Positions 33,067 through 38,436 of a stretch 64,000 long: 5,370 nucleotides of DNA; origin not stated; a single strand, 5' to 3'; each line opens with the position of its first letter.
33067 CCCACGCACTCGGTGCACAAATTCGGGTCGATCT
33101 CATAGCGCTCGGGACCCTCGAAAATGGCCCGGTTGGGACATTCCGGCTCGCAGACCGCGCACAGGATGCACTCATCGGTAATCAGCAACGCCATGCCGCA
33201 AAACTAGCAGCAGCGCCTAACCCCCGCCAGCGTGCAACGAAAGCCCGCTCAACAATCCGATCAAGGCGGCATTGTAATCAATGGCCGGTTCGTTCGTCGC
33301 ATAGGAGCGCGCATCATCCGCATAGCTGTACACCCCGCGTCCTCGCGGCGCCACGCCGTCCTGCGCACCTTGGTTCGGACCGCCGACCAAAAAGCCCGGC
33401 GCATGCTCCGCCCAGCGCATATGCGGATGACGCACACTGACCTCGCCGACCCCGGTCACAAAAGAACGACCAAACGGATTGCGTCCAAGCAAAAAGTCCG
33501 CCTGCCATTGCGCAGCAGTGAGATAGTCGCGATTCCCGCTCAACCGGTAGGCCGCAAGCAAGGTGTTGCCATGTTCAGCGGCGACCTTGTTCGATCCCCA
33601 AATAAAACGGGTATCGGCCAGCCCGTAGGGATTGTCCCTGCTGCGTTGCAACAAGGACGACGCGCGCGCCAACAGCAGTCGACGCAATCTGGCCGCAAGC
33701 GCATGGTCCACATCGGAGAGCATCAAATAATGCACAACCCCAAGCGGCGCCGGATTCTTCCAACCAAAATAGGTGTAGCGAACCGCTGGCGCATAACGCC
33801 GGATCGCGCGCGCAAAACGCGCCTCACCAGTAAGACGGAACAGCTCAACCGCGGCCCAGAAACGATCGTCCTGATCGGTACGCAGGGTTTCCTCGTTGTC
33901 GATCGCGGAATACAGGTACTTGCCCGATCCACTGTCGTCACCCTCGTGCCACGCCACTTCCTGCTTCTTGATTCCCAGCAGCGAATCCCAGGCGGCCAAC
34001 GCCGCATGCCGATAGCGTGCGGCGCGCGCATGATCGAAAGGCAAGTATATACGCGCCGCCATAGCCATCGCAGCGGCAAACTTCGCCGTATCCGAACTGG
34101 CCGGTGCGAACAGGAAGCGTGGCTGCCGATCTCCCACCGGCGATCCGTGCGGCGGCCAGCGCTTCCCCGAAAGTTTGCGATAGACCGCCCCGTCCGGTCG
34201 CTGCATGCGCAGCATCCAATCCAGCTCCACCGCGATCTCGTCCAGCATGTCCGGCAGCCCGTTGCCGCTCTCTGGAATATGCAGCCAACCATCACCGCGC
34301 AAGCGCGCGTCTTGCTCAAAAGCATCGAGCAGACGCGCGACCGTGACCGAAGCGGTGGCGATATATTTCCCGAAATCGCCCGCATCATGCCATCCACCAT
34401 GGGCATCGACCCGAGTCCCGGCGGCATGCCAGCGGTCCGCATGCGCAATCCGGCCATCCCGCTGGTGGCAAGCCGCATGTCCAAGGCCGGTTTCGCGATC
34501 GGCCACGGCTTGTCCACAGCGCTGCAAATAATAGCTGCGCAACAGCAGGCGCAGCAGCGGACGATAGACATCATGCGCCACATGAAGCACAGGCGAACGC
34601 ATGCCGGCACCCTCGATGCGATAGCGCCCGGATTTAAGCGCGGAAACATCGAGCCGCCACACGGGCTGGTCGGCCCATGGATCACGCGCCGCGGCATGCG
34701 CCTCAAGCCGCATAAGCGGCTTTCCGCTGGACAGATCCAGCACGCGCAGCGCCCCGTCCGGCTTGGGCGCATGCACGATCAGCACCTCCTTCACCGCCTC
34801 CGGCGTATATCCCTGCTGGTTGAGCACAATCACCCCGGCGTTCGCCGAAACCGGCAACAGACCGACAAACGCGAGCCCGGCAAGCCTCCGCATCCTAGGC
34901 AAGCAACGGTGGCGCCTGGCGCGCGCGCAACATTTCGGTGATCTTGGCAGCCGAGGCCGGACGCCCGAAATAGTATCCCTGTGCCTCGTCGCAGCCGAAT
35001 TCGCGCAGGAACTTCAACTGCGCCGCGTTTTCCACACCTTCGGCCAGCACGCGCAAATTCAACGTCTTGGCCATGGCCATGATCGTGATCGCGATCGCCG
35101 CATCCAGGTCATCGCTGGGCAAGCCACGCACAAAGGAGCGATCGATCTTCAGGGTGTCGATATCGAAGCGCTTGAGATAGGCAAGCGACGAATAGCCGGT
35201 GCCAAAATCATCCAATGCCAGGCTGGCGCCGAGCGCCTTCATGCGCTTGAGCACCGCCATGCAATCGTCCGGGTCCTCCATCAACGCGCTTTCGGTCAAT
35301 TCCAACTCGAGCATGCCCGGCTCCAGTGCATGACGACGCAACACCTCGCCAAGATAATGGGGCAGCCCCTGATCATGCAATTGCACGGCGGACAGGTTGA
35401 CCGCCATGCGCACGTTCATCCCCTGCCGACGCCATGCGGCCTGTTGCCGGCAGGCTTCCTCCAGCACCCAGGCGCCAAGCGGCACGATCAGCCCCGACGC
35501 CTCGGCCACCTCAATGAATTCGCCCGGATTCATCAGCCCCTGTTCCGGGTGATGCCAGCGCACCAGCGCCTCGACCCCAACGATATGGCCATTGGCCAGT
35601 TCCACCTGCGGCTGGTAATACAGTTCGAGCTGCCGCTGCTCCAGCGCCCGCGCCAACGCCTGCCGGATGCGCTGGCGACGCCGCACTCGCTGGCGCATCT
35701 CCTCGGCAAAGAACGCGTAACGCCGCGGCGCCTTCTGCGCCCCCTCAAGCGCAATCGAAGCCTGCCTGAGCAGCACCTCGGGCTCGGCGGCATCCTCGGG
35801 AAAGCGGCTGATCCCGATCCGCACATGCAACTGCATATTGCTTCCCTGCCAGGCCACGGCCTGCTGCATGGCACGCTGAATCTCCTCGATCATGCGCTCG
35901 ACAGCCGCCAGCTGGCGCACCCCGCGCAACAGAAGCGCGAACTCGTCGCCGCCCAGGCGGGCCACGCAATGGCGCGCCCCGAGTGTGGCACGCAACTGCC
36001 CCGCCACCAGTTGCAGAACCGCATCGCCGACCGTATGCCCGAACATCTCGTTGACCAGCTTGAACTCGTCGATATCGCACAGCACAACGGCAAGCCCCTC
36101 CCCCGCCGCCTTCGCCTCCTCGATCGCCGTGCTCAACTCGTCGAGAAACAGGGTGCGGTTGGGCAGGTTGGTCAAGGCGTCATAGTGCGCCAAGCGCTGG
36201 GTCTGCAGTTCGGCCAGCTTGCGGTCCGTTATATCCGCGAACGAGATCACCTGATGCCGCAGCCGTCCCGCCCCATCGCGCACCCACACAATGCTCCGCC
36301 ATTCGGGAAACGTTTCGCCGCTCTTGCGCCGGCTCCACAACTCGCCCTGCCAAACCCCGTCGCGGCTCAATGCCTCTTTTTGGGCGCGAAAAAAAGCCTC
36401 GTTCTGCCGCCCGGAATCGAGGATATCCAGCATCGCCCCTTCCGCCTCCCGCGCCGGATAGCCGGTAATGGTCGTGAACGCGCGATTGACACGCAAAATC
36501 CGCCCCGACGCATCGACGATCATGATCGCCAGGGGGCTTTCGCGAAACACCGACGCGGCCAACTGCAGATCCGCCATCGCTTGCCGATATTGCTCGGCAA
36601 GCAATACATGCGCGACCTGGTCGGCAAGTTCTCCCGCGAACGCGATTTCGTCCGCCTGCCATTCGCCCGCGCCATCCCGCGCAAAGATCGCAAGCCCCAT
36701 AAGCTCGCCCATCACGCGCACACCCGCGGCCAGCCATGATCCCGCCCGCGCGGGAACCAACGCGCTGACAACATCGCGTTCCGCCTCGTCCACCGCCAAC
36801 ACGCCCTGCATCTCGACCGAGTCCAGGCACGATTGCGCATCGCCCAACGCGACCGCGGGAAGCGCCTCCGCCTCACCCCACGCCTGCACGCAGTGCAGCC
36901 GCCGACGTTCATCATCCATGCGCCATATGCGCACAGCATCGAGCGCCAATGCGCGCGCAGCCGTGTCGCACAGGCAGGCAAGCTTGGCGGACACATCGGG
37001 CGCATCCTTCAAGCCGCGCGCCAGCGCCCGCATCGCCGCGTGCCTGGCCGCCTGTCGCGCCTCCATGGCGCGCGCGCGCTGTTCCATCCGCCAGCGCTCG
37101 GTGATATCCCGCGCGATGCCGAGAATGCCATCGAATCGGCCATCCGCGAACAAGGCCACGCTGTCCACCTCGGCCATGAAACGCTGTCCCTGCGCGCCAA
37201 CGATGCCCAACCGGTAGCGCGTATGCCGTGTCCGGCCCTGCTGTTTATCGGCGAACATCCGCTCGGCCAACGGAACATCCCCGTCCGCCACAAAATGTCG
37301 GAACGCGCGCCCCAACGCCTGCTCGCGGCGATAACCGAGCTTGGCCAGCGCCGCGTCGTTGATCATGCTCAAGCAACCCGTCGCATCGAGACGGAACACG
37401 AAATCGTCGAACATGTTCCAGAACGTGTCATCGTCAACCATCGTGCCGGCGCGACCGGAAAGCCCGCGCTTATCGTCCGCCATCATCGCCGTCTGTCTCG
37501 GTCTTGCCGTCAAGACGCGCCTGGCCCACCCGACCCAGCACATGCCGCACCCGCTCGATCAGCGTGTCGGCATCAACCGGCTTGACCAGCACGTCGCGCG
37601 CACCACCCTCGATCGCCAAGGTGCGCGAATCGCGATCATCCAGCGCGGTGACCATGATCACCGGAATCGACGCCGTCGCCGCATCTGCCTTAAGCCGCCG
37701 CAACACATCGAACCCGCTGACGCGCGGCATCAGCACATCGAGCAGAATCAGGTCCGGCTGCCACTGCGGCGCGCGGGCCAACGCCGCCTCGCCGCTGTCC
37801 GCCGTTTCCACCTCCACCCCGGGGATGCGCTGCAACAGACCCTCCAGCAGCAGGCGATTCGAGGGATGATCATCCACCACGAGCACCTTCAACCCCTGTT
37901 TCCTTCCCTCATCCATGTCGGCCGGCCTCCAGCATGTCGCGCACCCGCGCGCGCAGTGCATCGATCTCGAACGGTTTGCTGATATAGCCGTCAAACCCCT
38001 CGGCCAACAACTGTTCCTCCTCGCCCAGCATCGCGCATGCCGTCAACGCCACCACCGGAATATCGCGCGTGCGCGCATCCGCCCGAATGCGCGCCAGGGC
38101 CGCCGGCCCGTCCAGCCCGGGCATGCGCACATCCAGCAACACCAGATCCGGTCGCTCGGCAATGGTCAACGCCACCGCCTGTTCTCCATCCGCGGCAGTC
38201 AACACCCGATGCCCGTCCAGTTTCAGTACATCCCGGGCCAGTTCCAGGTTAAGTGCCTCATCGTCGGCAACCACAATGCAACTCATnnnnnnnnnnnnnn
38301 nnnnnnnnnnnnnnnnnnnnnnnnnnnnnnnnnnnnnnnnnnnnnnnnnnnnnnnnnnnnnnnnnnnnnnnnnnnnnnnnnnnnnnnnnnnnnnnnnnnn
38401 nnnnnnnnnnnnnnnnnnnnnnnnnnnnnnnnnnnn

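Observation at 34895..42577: Dense co-directional signalling array next to tRNA-Thr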

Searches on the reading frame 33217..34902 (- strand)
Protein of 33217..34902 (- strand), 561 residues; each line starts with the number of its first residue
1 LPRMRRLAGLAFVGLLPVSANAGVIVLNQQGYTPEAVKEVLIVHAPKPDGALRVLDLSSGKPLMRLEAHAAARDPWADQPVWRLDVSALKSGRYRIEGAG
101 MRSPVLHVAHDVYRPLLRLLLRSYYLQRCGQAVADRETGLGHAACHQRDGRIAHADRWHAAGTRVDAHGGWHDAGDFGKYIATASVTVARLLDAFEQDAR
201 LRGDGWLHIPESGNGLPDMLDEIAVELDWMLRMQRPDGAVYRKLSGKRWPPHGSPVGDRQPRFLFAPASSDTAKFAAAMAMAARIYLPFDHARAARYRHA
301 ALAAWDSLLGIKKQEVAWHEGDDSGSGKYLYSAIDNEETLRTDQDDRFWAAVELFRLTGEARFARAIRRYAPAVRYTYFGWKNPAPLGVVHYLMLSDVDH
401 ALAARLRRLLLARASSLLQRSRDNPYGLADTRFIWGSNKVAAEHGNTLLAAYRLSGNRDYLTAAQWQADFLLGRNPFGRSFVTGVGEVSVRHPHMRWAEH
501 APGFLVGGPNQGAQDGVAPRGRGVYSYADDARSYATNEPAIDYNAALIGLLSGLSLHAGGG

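Call 6: search_protein_families(library=pfam, proteins=[window:33217-34902:-], max_evalue=0.01)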
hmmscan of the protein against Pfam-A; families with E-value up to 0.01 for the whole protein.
window:33217-34902:- (561 aa): 2 families
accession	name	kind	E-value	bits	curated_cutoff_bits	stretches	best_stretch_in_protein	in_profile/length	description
PF00759.25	Glyco_hydro_9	-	1.7e-76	258.7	27.7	1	113-551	1-444/444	Glycosyl hydrolase family 9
PF02927.20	CelD_N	-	3.3e-08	34.6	24.6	1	24-101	5-84/86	Cellulase N-terminal ig-like domain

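Call 52: search_protein_families(library=ncbifam, proteins=[window:33217-34902:-], max_evalue=0.00001)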
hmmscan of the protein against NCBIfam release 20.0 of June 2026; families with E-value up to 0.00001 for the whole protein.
window:33217-34902:- (561 aa): 1 family
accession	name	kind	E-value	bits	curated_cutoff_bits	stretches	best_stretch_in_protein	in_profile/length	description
NF049990.1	CellobisidaseCelK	equivalog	5.3e-36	124.1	1700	1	165-547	375-801/889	cellulose 1,4-beta-cellobiosidase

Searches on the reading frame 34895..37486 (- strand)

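Call 6: search_protein_families(library=pfam, proteins=[window:34895-37486:-], max_evalue=0.01)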
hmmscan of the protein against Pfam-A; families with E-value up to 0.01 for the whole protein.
window:34895-37486:- (863 aa): 10 families
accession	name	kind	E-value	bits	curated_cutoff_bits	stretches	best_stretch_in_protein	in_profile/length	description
PF00563.25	EAL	-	1.1e-75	254.5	31.3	1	609-843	2-236/236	EAL domain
PF00990.26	GGDEF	-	7.6e-40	136.7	23.8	1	433-588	1-159/161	Diguanylate cyclase, GGDEF domain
PF13426.13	PAS_9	-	2.3e-22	79.7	27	2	319-421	2-103/103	PAS domain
PF00989.32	PAS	-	6.1e-16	58.9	22.6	2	26-128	10-113/113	PAS fold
PF08448.16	PAS_4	-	3.2e-14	53.5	23.1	2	314-423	1-109/110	PAS fold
PF13188.13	PAS_8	-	2.4e-10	40.4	21.8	1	312-358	5-52/65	PAS domain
PF08447.18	PAS_3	-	1.5e-06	28.8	25.6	0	331-409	2-82/89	PAS fold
PF01590.32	GAF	-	0.00011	23.1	22.4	1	171-293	8-131/133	GAF domain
PF12860.13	PAS_7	-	0.0045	17.6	27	0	320-426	7-114/115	PAS fold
PF13492.12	GAF_3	-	0.0069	17.2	27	1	169-293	6-125/129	GAF domain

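Call 52: search_protein_families(library=ncbifam, proteins=[window:34895-37486:-], max_evalue=0.00001)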
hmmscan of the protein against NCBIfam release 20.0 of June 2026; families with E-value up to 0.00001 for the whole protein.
window:34895-37486:- (863 aa): 34 families (the best 25 are shown)
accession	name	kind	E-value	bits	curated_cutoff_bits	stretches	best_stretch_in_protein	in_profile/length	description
NF045675.1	PhdiestaseDibA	equivalog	1.2e-179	598.7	980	1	298-850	68-622/623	phosphodiesterase DibA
NF007474.0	PRK10060.1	equivalog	3.1e-129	432.1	782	1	301-857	104-658/663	cyclic di-GMP phosphodiesterase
NF053781.1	cdiGMPphdstlr2612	equivalog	5.9e-114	382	1600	1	403-854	810-1266/1268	Tlr1612 family c-di-GMP phosphodiesterase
NF008467.0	PRK11359.1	equivalog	3e-111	372.8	857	2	428-855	371-794/800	oxygen-sensing cyclic-di-GMP phosphodiesterase DosP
NF052458.1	PhdiestGepA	equivalog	2.8e-98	330.1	1200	1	416-845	407-833/840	phosphodiesterase GepA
NF008807.1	PRK11829.1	equivalog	2.6e-83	280.3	733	1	429-848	238-657/670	biofilm formation regulator HmsP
NF007298.0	PRK09776.1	equivalog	1.2e-71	242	1135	1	387-852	638-1105/1111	diguanylate cyclase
NF052596.1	RR_EAL_PvrR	equivalog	2.2e-60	204.4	580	1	601-856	136-392/398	response regulator cyclic di-GMP phosphodiesterase PvrR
NF007839.0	PRK10551.1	equivalog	7.3e-51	173.3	461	1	603-856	260-513/518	cyclic di-GMP phosphodiesterase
NF045673.1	c-di-GMPRcptLapD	equivalog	6.1e-45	153.7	1020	1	431-845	234-646/647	cyclic di-GMP receptor LapD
NF007423.1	PRK09966.1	equivalog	4.1e-41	141.2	325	1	431-577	237-383/390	diguanylate cyclase DgcN/YfiN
TIGR00254.1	GGDEF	domain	3.9e-32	111.2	37.4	1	430-589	2-162/168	diguanylate cyclase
TIGR00229.1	sensory_box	domain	2.2e-30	105.4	22.9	2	312-426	9-123/126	PAS domain S-box protein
NF008281.1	PRK11059.1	equivalog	5.3e-30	104.3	663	1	433-844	221-630/633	RNase E specificity factor CsrD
NF038266.1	diguan_SiaD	equivalog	4.3e-28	98.4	290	1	423-588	82-249/252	biofilm regulation diguanylate cyclase SiaD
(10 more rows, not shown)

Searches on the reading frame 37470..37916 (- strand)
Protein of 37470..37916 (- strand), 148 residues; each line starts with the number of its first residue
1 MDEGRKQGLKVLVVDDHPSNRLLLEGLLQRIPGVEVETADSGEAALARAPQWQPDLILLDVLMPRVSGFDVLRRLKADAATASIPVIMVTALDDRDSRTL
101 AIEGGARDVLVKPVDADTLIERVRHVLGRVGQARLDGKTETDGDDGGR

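Call 6: search_protein_families(library=pfam, proteins=[window:37470-37916:-], max_evalue=0.01)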
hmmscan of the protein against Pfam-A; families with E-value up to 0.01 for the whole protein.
window:37470-37916:- (148 aa): 1 family
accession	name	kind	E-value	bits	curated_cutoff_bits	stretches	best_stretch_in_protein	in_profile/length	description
PF00072.30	Response_reg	-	5.9e-29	100.9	30.2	1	11-124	1-111/111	Response regulator receiver domain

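Call 52: search_protein_families(library=ncbifam, proteins=[window:37470-37916:-], max_evalue=0.00001)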
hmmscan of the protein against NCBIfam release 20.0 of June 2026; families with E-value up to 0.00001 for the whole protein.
window:37470-37916:- (148 aa): 100 families (the best 25 are shown)
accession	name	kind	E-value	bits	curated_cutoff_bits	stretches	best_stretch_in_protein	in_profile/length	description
NF007135.0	PRK09581.1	equivalog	1.7e-33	116.2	474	1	10-125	4-118/457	PleD family two-component system response regulator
TIGR02154.1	PhoB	equivalog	4.1e-25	88.4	296.2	1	9-138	3-131/226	phosphate regulon transcriptional regulator PhoB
NF045944.1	ResRegRpaBCyano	equivalog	1.7e-24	86.5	330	1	12-134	1-119/229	response regulator transcription factor RpaB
NF053854.1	RespRegPhoBBctds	equivalog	2e-21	76.4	270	1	11-134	1-122/225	two-component system response regulator PhoB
NF041733.1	resp_reg_CseB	equivalog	8.6e-20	71.1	350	1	10-139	2-127/228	two-component system response regulator CseB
NF040689.1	MtrAB_MtrA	equivalog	9.2e-20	70.9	300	1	11-131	1-117/219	MtrAB system response regulator MtrA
NF040534.1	resp_reg_YycF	equivalog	3.4e-19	69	340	1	10-139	2-127/231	response regulator YycF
NF041866.1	EpsW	equivalog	3.9e-19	68.5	200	1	8-128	5-126/131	exopolysaccharide biosynthesis response regulator EpsW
NF008318.0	PRK11107.1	equivalog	8.2e-19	67.2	890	1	4-123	663-781/920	two-component sensor histidine kinase BarA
NF008296.0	PRK11083.1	equivalog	9.3e-19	67.7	273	1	10-134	5-125/228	two-component system response regulator CreB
NF007901.0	PRK10610.1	equivalog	1.2e-18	67.4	189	1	7-131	4-128/129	chemotaxis response regulator CheY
NF008099.0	PRK10841.1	equivalog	2.5e-18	65.3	920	1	5-134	821-947/949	two-component system sensor histidine kinase RcsC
TIGR01818.1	ntrC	equivalog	2.8e-18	66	558.6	1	11-129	1-116/463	nitrogen regulation protein NR(I)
NF012227.0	AdeR_RR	equivalog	3.4e-18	66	340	1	9-133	12-132/239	efflux system response regulator transcription factor AdeR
NF008199.0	PRK10955.1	equivalog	4.7e-18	66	341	1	10-130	3-118/232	envelope stress response regulator transcription factor CpxR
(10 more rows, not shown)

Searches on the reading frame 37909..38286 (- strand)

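Call 6: search_protein_families(library=pfam, proteins=[window:37909-38286:-], max_evalue=0.01)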
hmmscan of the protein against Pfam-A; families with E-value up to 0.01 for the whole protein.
window:37909-38286:- (125 aa): 1 family
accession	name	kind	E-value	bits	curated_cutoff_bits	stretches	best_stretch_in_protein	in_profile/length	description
PF00072.30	Response_reg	-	4.8e-26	91.5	30.2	1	4-116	1-111/111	Response regulator receiver domain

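Call 52: search_protein_families(library=ncbifam, proteins=[window:37909-38286:-], max_evalue=0.00001)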
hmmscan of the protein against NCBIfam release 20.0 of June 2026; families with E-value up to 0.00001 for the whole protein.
window:37909-38286:- (125 aa): 88 families (the best 25 are shown)
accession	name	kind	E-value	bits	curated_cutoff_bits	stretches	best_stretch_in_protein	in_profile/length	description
NF008318.0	PRK11107.1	equivalog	1.1e-23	83.3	890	1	4-115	670-781/920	two-component sensor histidine kinase BarA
NF011874.0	PRK15347.1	equivalog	8.4e-23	80.3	852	1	4-113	693-804/921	two component system sensor kinase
NF007135.0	PRK09581.1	equivalog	1.2e-21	77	474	1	3-118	4-119/457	PleD family two-component system response regulator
TIGR02154.1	PhoB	equivalog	2.5e-21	76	296.2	1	4-119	5-120/226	phosphate regulon transcriptional regulator PhoB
NF040689.1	MtrAB_MtrA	equivalog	4.7e-20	71.9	300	1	4-119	2-113/219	MtrAB system response regulator MtrA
NF045944.1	ResRegRpaBCyano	equivalog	5.2e-20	71.8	330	1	5-120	1-113/229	response regulator transcription factor RpaB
NF008469.0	PRK11361.1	equivalog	1.5e-17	63.5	714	1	4-119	8-120/461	acetoacetate metabolism transcriptional regulator AtoC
NF008302.0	PRK11091.1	equivalog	1.7e-17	62.9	838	1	4-120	528-644/779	aerobic respiration two-component sensor histidine kinase ArcB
NF008099.0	PRK10841.1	equivalog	1.8e-17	62.4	920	1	4-116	827-937/949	two-component system sensor histidine kinase RcsC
NF053854.1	RespRegPhoBBctds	equivalog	2.2e-17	63.1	270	1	4-120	1-116/225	two-component system response regulator PhoB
NF012023.0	PRK15479.1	equivalog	2.9e-17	63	337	1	4-120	4-117/224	transcriptional regulator TctD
TIGR02956.1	TMAO_torS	equivalog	2.9e-17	62.1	676.5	1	4-124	704-825/967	TMAO reductase system sensor histidine kinase/response regulator TorS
NF041733.1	resp_reg_CseB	equivalog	3.3e-16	59.4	350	1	3-119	3-115/228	two-component system response regulator CseB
NF040534.1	resp_reg_YycF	equivalog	3.4e-16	59.2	340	1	4-119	3-115/231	response regulator YycF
NF038297.2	hybrid_HK_HrmK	equivalog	7.4e-16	57.9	725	1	3-113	492-602/607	hybrid histidine kinase/response regulator HrmK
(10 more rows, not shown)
